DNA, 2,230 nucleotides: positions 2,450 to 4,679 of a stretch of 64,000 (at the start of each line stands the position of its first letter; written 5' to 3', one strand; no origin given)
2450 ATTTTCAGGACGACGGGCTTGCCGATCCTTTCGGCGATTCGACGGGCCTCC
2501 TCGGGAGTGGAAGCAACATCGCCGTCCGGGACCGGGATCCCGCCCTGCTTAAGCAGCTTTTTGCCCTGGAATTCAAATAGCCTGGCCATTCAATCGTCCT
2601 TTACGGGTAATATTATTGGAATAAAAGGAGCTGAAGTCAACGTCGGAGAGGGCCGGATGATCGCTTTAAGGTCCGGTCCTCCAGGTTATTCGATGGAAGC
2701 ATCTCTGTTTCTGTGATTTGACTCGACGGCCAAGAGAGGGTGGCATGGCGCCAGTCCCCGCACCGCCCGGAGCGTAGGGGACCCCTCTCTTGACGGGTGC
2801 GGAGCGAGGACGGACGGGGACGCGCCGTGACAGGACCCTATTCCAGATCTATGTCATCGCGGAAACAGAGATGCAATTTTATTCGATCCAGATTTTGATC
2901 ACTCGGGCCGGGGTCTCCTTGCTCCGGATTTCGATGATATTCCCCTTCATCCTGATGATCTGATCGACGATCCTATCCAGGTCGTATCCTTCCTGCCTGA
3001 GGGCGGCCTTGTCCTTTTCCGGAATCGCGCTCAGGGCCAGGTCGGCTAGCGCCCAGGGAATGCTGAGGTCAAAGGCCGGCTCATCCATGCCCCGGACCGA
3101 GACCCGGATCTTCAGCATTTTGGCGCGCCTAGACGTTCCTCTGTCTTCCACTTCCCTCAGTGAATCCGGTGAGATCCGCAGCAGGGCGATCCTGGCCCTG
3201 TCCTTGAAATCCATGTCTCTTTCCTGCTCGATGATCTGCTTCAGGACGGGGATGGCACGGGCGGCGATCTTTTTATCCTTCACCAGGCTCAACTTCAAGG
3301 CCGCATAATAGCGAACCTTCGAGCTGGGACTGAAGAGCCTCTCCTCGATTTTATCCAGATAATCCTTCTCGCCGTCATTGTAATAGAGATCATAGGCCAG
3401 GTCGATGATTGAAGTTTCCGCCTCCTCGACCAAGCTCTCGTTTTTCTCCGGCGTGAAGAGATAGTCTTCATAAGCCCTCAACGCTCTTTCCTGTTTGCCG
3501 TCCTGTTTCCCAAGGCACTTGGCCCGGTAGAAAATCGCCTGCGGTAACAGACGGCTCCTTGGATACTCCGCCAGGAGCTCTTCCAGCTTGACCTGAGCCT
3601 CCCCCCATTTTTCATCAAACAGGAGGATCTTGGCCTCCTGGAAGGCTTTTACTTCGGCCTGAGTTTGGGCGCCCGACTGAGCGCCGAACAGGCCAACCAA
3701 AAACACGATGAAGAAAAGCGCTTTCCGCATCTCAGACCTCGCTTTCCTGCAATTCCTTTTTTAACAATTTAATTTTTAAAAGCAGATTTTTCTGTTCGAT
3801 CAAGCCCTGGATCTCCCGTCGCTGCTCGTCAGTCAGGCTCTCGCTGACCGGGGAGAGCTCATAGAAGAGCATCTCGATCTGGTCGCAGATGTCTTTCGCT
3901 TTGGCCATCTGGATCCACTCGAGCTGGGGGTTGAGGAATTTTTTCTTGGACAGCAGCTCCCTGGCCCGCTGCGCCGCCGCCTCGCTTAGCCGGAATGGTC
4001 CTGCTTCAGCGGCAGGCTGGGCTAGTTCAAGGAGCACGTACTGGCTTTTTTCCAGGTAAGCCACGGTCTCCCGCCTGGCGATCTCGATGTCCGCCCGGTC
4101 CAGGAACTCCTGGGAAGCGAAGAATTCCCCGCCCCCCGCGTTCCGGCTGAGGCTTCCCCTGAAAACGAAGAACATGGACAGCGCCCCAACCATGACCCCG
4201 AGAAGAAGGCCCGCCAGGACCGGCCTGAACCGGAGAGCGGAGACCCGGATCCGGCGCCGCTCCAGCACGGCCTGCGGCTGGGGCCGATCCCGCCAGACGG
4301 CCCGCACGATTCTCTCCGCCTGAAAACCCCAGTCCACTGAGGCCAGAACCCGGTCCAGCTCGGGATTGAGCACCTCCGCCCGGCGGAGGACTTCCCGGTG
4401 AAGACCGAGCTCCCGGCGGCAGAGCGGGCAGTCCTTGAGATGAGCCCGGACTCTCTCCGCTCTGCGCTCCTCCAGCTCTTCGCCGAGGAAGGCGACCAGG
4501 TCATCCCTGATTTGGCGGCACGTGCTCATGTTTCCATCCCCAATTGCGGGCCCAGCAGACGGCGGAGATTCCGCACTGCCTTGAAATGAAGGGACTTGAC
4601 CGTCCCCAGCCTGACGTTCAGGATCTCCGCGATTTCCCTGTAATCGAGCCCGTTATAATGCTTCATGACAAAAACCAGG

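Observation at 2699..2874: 176-nt GC-rich, highly self-complementary repeat with 19-nt terminal inverted repeats: a MITE-like element or an unrecognised structured RNA family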

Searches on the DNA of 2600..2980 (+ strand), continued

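Call 59: search_with_rna_model(model_id=R1, sources=[window, L021, L048, L053, L057, L088, L104, L065, L172, L139, L167, L168, L130, L150, L181, L149, L074, L083, L031, L064, L120, L128, L118, L166, L140, L156, L069], max_evalue=0.001, make_alignment=true)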
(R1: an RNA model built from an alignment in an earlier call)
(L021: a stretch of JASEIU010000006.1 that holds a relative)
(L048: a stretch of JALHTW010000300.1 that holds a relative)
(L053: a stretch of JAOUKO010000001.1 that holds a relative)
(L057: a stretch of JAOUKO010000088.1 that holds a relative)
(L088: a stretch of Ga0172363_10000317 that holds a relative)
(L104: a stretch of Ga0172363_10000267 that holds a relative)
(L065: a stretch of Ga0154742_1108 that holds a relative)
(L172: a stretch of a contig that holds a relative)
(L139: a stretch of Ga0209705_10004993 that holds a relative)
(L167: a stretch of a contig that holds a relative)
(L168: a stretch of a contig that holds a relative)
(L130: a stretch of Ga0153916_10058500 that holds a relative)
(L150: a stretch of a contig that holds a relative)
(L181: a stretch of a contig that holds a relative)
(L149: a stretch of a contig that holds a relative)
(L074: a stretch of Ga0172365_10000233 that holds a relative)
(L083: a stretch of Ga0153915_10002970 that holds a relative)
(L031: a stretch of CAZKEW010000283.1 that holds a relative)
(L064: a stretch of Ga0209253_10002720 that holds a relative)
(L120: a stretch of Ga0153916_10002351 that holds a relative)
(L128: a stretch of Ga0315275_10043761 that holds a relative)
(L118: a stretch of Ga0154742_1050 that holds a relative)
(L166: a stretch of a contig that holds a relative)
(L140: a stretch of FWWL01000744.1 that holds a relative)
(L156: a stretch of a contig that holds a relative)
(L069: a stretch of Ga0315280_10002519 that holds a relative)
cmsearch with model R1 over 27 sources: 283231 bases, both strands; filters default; matches with E-value up to 0.001: 35.
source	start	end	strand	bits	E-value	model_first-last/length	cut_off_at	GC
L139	1576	1688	+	111.7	3.5e-29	1-113/113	no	0.77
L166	1184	1295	+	105.6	2.1e-27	1-113/113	no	0.69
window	2730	2846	+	104.9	3.3e-27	1-113/113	no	0.71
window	40007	40123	+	104.6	4.1e-27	1-113/113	no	0.71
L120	1279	1389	-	104.4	4.6e-27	1-113/113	no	0.65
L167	2231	2348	+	98.9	1.8e-25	1-113/113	no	0.72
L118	4795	4910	+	94.3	3.7e-24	1-113/113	no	0.69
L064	1356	1466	-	86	9e-22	1-113/113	no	0.7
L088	6893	7007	+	84.9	1.8e-21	1-113/113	no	0.71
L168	7261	7374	-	82.1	1.1e-20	1-113/113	no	0.75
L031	2366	2520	+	81.5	1.7e-20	1-113/113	no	0.54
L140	3587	3702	+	79.9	4.8e-20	1-113/113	no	0.67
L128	3797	3909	+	78.3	1.5e-19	1-113/113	no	0.64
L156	6842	6957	-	77.2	3e-19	1-113/113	no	0.68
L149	8591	8705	+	76.1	6e-19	1-113/113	no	0.71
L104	6556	6671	+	72.4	7.1e-18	1-113/113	no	0.72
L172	7226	7364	-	67.3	2e-16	1-113/113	no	0.73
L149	8370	8483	+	60.3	2e-14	1-113/113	no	0.72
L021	4298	4413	+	58.3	7.6e-14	1-113/113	no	0.69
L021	4589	4704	+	54.8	7.9e-13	1-113/113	no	0.69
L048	1452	1563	+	53.1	2.4e-12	1-113/113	no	0.68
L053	4897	5006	-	50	1.9e-11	1-113/113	no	0.6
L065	11060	11268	+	48.8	4.1e-11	1-113/113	no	0.65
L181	2964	3095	+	44.1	9.2e-10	1-113/113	no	0.67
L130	1148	1277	-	41.6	4.8e-09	1-113/113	no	0.65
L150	5234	5364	+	40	1.4e-08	1-113/113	no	0.66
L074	3684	3799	-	36.9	1.1e-07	1-113/113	no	0.64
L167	2494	2625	+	36.1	1.9e-07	1-113/113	no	0.67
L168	217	350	+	34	7.6e-07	1-113/113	no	0.69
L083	82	193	+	32.5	2e-06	1-113/113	no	0.71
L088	6704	6818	+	32.4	2.1e-06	1-113/113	no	0.59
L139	6392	6512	-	30.7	6.7e-06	1-113/113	no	0.7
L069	5972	6108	+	28.3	3.2e-05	1-113/113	no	0.64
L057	6989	7095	-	27.7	4.9e-05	1-113/113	no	0.52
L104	6343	6456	+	24.9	0.0003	1-113/113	no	0.64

Alignment A5: 35 matches aligned to the model, 254 columns, each read 5' to 3' on its own strand. Consensus structure (alignment columns), stored with it:
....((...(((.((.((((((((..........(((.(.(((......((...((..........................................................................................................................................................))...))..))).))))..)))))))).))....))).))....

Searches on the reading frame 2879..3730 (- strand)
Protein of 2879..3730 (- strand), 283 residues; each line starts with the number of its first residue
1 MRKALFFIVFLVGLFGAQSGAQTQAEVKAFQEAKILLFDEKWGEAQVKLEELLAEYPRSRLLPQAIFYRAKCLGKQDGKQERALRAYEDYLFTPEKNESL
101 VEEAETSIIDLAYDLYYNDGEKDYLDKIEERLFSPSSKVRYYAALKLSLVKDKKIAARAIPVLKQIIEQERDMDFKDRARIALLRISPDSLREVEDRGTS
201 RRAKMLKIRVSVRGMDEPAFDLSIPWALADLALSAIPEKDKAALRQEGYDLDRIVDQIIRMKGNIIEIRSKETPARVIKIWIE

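Call 11: search_protein_families(library=pfam, proteins=[window:2879-3730:-])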
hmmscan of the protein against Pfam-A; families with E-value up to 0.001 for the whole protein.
window:2879-3730:- (283 aa): 0 families

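Call 15: find_encoding_contigs(protein=window:2879-3730:-, flank=10000, max_places=10)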
Protein window:2879-3730:- (283 aa): 3 contigs read that carry it; 3 places shown.
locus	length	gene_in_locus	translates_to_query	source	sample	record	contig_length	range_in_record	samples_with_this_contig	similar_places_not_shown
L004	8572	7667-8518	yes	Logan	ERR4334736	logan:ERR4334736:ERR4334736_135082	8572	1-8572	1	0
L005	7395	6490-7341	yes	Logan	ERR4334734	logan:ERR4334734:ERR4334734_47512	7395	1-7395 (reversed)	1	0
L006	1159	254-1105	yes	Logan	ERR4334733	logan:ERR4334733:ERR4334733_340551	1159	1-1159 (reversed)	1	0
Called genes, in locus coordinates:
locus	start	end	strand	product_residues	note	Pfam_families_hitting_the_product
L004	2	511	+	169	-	?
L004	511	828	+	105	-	PF04977:DivIC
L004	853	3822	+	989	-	PF00580:UvrD-helicase, PF01443:Viral_helicase1 (faint), PF13245:AAA_19, PF13604:AAA_30 (faint), PF13361:UvrD_C, PF13538:UvrD_C_2 (faint), PF12705:PDDEXK_1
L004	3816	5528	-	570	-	PF01343:Peptidase_S49, PF25145:NfeD1b_N (weak), PF01343:Peptidase_S49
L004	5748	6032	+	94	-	PF00076:RRM_1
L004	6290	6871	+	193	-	PF07638:Sigma70_ECF, PF04542:Sigma70_r2, PF08281:Sigma70_r4_2, PF04545:Sigma70_r4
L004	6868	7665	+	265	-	PF13490:zf-HC2 (weak)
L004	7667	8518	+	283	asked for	-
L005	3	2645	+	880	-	?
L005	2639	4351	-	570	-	PF01343:Peptidase_S49, PF25145:NfeD1b_N (weak), PF01343:Peptidase_S49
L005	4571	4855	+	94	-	PF00076:RRM_1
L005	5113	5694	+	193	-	PF07638:Sigma70_ECF, PF04542:Sigma70_r2, PF08281:Sigma70_r4_2, PF04545:Sigma70_r4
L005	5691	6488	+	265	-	PF13490:zf-HC2 (weak)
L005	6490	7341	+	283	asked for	-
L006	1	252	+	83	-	?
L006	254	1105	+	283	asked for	-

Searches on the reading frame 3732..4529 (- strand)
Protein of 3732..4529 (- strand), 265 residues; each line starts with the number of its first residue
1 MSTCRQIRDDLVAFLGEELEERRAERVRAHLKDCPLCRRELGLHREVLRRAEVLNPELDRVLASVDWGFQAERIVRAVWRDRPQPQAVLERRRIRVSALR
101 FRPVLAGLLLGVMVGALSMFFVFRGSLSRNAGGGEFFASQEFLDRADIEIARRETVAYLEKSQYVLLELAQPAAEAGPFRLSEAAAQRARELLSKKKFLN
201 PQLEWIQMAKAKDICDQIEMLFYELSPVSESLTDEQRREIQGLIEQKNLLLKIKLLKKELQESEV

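Call 11: search_protein_families(library=pfam, proteins=[window:3732-4529:-])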
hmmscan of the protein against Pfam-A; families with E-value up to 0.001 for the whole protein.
window:3732-4529:- (265 aa): 1 family
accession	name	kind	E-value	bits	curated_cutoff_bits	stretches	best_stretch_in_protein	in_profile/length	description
PF13490.11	zf-HC2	-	5.2e-07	30.1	22.2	1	4-38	1-35/35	Putative zinc-finger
